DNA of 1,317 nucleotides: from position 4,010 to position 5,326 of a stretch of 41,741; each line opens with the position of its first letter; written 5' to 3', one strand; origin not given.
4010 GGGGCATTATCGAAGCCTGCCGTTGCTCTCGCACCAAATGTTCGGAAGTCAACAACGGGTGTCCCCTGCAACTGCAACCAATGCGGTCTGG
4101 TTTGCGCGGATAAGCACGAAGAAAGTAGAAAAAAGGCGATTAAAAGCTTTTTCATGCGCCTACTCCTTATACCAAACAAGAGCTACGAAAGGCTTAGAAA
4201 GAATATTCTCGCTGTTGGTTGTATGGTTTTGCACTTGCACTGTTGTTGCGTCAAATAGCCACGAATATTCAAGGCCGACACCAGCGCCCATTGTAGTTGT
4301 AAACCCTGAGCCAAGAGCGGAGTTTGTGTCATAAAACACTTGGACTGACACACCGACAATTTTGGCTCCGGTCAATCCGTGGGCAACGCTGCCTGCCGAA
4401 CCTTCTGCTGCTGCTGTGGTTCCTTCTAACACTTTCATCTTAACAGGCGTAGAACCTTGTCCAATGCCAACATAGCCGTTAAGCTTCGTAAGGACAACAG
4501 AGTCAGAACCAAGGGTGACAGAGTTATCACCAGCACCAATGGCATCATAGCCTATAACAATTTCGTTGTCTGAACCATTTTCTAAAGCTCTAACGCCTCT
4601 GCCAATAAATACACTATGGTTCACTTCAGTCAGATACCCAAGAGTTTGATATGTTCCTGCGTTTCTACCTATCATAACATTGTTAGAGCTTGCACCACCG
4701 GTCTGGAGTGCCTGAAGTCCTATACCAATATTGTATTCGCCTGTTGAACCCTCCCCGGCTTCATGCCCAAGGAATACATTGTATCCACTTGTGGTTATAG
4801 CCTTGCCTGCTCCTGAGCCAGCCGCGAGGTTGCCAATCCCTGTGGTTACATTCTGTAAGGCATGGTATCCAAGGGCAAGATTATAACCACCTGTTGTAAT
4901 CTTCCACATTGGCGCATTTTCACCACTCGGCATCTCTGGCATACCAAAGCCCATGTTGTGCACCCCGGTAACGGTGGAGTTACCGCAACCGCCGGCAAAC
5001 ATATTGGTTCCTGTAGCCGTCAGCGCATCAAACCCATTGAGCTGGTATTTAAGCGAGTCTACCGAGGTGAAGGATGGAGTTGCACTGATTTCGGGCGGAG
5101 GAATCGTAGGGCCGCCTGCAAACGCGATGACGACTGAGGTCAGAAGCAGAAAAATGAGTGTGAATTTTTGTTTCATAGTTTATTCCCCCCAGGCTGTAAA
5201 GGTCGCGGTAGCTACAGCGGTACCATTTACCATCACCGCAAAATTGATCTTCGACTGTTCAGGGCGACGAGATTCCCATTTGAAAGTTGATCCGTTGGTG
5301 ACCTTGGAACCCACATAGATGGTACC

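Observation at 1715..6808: Five consecutive late-operon genes all begin with Sec-type signal peptides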

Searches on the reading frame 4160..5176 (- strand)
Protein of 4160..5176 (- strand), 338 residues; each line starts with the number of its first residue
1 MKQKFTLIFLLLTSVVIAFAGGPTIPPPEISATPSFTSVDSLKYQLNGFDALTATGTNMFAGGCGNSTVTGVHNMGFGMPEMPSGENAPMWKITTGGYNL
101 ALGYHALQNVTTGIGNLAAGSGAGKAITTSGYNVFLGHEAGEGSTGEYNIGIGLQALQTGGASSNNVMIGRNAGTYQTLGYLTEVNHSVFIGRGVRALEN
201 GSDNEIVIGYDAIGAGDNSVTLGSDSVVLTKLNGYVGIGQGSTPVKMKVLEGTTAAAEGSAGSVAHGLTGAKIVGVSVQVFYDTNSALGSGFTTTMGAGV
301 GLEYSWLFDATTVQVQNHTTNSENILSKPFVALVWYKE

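Call 4: search_protein_families(library=pfam, proteins=[window:4160-5176:-], max_evalue=0.1)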
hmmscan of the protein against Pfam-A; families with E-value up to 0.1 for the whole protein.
window:4160-5176:- (338 aa): 0 families

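Call 5: search_protein_families(library=phrogs, proteins=[window:4160-5176:-], max_evalue=0.01)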
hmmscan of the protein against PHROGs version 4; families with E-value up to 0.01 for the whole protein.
window:4160-5176:- (338 aa): 4 families
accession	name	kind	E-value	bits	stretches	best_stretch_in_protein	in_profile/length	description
phrog_4636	-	tail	3.9e-08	33.2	1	85-176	304-391/763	tail spike protein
phrog_3018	-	head and packaging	2.4e-07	31.1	1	236-337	243-340/341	head decoration protein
phrog_23837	-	head and packaging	2.4e-06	27.7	1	48-179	199-323/507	virion structural protein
phrog_6002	-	head and packaging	2.8e-05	22.9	1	70-149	732-803/1183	virion structural protein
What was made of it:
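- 4160..5176 (-): 338-aa exported tail-fibre-like protein. Signal ...VVIAFA|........, a central fibre-repeat domain and a C-terminal domain of about 100 aa. Tail spike, virion structural and decoration phrogs: call 5.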

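Call 13: search_protein_families(library=ncbifam, proteins=[window:4160-5176:-], max_evalue=1)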
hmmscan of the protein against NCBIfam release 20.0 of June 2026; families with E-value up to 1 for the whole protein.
window:4160-5176:- (338 aa): 0 families

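Call 17: find_related_loci(query=window:4160-5176:-, collection=viral_contigs, flank=10000)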
Query window:4160-5176:- (338 aa) in viral_contigs; peptide patterns used: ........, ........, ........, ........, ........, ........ (x = any residue, [..] = any of these).
6 stretches matched a pattern; 1 encode a relative of the query (tblastn E <= 1e-3); 1 distinct loci.
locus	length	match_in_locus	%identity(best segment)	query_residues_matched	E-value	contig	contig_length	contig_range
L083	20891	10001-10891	36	48-213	9e-15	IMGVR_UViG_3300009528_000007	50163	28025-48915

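Call 39: search_dna_similar(query=window:4160-5176:-, collection=phages, mode=protein, max_rows=20, max_evalue=0.001)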
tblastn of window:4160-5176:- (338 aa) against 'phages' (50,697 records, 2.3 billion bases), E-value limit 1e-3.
Records with a match: 8; places in all: 11; records where one place covers at least 80% of the query: 0.
Best place of each record, by identity: <60% 8.
By first word of the organism name: Flavobacterium 4; Marine 1; uncultured 1; Pelagibacter 1; Streptococcus 1.
By host as written in the record: Flavobacterium sp. LMO8 4; - 2; Candidatus Pelagibacter sp. HTCC7211 1; Streptococcus parauberis N198_2 1.
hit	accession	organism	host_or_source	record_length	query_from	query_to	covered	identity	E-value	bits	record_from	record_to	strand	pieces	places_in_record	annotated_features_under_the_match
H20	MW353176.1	Flavobacterium phage vB_FspM_immuto_3-5A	Flavobacterium sp. LMO8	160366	94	234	42%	37.3%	1e-9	66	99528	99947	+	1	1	tail spike protein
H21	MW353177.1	Flavobacterium phage vB_FspM_immuto_13-6C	Flavobacterium sp. LMO8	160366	94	234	42%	37.3%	1e-9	66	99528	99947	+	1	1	tail spike protein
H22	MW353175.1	Flavobacterium phage vB_FspM_immuto_2-6A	Flavobacterium sp. LMO8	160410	94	234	42%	37.3%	1e-9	66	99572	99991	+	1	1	tail spike protein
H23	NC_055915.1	Flavobacterium phage vB_FspM_immuto_2-6A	Flavobacterium sp. LMO8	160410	94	234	42%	37.3%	1e-9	66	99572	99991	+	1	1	tail spike protein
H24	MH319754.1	Marine virus AG-345-L05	single cell amplified by WGA-X; seawater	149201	70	217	44%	32.2%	8e-5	50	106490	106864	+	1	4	record has no annotation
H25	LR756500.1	uncultured phage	metagenomic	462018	88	223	40%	32.9%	5e-5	51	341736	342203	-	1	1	record has no annotation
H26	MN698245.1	Pelagibacter phage HTVC111P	Candidatus Pelagibacter sp. HTCC7211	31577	94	181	26%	44.0%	3e-4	49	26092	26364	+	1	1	putative tail fiber protein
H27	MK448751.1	Streptococcus phage Javan399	Streptococcus parauberis N198_2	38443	93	192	30%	36.6%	2e-5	52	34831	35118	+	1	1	hypothetical protein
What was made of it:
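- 4160..5176 (-): The centre matches Flavobacterium phage 'tail spike' and Pelagibacter phage 'tail fiber': call 39.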

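Call 41: search_protein_representatives(protein=window:4160-5176:-)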
Query: 338 residues. Proteins with E-value up to 0.001 (for the whole library): 14730; up to 1e-10: 3118; up to 1e-30: 75. The best 150 are listed.
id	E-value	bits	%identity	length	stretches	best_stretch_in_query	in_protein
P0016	3.7e-215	729.7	100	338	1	1-338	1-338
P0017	5.2e-80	285.6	38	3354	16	93-275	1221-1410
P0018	2.6e-72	260.3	36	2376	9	94-254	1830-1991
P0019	3.3e-58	213.9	52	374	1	35-251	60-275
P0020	3.9e-58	213.7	36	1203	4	54-230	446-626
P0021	3.0e-56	207.5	43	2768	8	90-287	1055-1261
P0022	1.9e-55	204.9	38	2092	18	95-173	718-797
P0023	4.0e-55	203.8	37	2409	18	93-178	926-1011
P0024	4.7e-53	197.0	56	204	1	136-338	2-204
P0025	1.3e-52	195.5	50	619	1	33-237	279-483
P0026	1.9e-52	195.0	36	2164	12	94-259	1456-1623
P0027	2.4e-52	194.6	39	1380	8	93-260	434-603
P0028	6.1e-49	183.5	36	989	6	94-252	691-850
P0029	2.0e-48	181.8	35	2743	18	89-258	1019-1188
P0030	7.6e-48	179.9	39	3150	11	94-255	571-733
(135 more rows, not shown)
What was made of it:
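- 4160..5176 (-): 14,730 library hits, mostly giant repeat proteins: call 41.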

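Call 46: find_encoding_contigs(protein=P0019, flank=10000, max_places=3)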
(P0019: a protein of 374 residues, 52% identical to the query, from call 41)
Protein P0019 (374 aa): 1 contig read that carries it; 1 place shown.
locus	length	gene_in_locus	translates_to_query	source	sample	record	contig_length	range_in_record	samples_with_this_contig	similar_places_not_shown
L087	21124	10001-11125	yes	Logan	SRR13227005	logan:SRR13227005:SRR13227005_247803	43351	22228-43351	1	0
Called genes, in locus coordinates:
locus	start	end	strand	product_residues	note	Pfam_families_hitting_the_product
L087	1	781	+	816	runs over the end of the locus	PF25675:Phage_nozzle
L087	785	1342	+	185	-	-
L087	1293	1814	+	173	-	PF24072:T7_gp14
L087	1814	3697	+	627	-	-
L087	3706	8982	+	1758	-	-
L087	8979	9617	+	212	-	-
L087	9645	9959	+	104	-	-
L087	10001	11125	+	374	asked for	-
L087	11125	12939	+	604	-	PF13229:Beta_helix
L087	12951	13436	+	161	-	-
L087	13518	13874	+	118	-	-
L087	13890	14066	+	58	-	-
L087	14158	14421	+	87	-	-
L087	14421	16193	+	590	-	PF22530:Terminase-T7_RNaseH-like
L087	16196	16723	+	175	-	PF01520:Amidase_3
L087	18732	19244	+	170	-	-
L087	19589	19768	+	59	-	-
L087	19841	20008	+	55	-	-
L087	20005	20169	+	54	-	-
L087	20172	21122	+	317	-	?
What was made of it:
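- The fibre-like and beta-helix domains and the tail-fibre locus position fit this (calls 5, 39, 46).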

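Call 47: find_encoding_contigs(protein=P0025, flank=10000, max_places=3)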
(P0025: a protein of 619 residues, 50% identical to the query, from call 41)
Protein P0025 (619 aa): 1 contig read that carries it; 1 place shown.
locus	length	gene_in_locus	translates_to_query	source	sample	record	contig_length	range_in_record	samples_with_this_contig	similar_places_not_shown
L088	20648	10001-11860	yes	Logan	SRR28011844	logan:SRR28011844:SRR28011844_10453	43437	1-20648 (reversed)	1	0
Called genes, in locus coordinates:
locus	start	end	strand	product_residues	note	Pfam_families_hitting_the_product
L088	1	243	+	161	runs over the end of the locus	-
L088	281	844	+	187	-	PF24072:T7_gp14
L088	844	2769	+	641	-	-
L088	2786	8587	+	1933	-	-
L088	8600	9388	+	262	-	-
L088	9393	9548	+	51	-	-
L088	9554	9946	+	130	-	-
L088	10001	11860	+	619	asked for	-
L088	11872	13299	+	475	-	-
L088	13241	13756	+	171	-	-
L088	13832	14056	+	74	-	-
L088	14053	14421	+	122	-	-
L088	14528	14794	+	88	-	-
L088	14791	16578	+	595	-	PF22530:Terminase-T7_RNaseH-like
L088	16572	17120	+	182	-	PF01520:Amidase_3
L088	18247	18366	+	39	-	-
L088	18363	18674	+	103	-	-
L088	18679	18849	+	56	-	-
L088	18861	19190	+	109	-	PF23790:Kyano_Gp96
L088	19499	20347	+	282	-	-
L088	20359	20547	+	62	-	-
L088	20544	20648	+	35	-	?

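Call 59: get_annotated_region(hit=H20, flank=6000)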
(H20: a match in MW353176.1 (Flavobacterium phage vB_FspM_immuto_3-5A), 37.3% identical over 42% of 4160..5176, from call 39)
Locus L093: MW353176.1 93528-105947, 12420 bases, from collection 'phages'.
description: Flavobacterium phage vB_FspM_immuto_3-5A, complete genome.
organism: Flavobacterium phage vB_FspM_immuto_3-5A (NCBI taxid 2801478)
taxonomy: Viruses; Duplodnaviria; Heunggongvirae; Uroviricota; Caudoviricetes; Immutovirus
host: Flavobacterium sp. LMO8; source: Baltic Sea mesocosm; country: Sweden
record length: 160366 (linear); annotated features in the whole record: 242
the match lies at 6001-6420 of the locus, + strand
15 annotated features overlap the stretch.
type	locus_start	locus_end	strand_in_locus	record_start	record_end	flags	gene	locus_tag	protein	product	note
CDS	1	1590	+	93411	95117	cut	-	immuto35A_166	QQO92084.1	tail fiber protein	-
CDS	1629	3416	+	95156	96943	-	-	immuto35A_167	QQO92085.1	tail spike protein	-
CDS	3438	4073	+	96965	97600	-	-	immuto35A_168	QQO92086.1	hypothetical protein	-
CDS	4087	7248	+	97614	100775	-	-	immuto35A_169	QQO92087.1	tail spike protein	-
CDS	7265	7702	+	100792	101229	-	-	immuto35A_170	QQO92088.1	NAD synthetase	-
CDS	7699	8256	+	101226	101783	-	-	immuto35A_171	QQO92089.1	hypothetical protein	-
CDS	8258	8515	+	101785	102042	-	-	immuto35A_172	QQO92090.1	hypothetical protein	-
CDS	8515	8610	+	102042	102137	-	-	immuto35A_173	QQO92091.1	hypothetical protein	-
CDS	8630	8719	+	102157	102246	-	-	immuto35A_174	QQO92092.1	hypothetical protein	-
CDS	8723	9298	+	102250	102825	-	-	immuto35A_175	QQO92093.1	hypothetical protein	-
CDS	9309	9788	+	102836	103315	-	-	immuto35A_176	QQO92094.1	hypothetical protein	-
CDS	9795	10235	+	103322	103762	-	-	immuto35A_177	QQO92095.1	hypothetical protein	-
CDS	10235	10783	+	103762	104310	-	-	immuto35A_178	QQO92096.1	hypothetical protein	-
CDS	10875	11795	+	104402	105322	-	-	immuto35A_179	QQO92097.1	DNA primase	DNA primase, DnaG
CDS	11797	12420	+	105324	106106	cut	-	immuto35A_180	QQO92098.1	exonuclease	-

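Call 73: search_solved_structures(query=window:4160-5176:-, max_evalue=1)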
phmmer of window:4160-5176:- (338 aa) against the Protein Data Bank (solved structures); distinct sequences matched with E-value up to 1: 0.

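Call 99: search_protein_families(library=phrogs, proteins=[L087:8979-9617:+, L088:8600-9388:+, L087:13518-13874:+], max_evalue=0.01)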
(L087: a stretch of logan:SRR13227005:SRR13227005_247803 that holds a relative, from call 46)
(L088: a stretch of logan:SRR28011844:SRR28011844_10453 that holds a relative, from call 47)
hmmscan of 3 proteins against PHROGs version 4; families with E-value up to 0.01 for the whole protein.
L087:8979-9617:+ (212 aa): 3 families
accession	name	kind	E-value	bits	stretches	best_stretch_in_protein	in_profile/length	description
phrog_2710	-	tail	1.9e-08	34.2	1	50-117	54-120/781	tail fiber protein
phrog_11393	-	tail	2.4e-05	24.2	1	43-117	31-105/538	tail fiber protein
phrog_29076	-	tail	0.00044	19.5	1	38-115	33-111/793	tail protein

L088:8600-9388:+ (262 aa): 8 families
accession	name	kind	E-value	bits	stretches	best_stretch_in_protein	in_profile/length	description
phrog_30017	-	unknown function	2.1e-08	33.5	1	60-237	46-227/1025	-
phrog_2710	-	tail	2.1e-07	30.7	1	72-204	62-192/781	tail fiber protein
phrog_6518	-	tail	0.00025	20.2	1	67-174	55-156/793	tail fiber protein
phrog_28871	-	unknown function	0.0011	17.8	1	61-180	41-161/946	-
phrog_26630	-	tail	0.0013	18.4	1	69-193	54-169/506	tail fiber protein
phrog_13980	-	tail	0.0023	17.8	1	148-183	130-165/756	tail fiber protein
phrog_13481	-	tail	0.0061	16.5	1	71-192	75-184/596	tail fiber protein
phrog_13893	-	tail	0.0075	15.6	0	60-182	47-170/648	tail protein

L087:13518-13874:+ (118 aa): 0 families

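Call 100: search_protein_families(library=pfam, proteins=[L087:8979-9617:+, L088:8600-9388:+, L087:13518-13874:+], max_evalue=0.01)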
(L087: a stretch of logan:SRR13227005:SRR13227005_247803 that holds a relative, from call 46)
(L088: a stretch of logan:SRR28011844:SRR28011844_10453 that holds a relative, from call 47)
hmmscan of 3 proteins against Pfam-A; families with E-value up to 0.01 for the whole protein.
L087:8979-9617:+ (212 aa): 0 families

L088:8600-9388:+ (262 aa): 1 family
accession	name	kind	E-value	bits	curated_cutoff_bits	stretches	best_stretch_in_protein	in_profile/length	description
PF03906.20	Phage_T7_tail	-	3.1e-06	27.4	25.2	1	74-178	54-154/157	Phage T7 tail fibre protein, N-terminal domain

L087:13518-13874:+ (118 aa): 0 families
